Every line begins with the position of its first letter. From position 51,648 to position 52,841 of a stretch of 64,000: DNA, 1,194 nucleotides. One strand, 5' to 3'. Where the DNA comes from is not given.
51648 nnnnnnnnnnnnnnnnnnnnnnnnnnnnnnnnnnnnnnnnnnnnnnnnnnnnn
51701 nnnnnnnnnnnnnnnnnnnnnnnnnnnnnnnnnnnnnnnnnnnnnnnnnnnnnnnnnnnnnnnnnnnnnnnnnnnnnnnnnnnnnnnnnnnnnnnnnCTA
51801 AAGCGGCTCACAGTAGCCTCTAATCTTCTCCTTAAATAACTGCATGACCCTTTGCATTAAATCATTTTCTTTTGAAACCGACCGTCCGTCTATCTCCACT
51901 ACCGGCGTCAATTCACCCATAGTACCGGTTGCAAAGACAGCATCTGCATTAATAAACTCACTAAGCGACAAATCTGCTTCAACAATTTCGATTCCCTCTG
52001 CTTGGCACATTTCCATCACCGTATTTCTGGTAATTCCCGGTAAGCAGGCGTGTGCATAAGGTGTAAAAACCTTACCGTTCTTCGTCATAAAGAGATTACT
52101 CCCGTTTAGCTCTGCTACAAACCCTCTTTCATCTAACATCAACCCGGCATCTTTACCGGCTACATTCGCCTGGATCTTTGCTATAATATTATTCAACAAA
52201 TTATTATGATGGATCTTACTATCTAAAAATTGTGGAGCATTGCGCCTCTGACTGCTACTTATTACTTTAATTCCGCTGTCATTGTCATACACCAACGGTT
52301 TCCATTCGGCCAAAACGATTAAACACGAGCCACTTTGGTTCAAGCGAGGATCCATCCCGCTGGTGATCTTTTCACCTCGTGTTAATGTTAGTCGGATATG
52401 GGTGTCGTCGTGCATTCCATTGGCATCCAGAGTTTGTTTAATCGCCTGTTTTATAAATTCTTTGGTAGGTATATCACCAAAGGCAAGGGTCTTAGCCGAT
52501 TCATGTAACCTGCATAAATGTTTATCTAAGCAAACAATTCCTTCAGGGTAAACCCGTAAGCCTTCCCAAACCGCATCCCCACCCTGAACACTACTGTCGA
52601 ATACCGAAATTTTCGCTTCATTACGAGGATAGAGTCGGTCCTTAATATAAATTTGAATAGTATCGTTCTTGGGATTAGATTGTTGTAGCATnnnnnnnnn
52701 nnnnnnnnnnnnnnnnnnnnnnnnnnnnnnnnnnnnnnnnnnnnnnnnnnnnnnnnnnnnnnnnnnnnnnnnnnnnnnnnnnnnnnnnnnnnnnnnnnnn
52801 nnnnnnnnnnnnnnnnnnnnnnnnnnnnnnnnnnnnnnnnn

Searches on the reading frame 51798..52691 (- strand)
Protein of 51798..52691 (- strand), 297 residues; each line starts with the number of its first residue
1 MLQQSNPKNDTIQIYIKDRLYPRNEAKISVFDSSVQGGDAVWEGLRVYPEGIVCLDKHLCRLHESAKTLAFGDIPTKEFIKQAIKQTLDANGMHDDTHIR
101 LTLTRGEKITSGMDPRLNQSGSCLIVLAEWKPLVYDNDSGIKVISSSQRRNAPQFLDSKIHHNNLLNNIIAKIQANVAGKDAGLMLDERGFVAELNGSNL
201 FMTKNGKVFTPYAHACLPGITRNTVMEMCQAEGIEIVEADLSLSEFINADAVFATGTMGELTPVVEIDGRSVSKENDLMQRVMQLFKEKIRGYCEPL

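Call 99: search_protein_families(library=pfam, proteins=[window:51798-52691:-], max_evalue=0.00001)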
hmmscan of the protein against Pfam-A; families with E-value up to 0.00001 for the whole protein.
window:51798-52691:- (297 aa): 1 family
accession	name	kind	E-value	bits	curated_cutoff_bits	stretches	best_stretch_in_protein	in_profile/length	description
PF01063.24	Aminotran_4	-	1.8e-50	172.3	28.5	1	41-267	2-223/223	Amino-transferase class IV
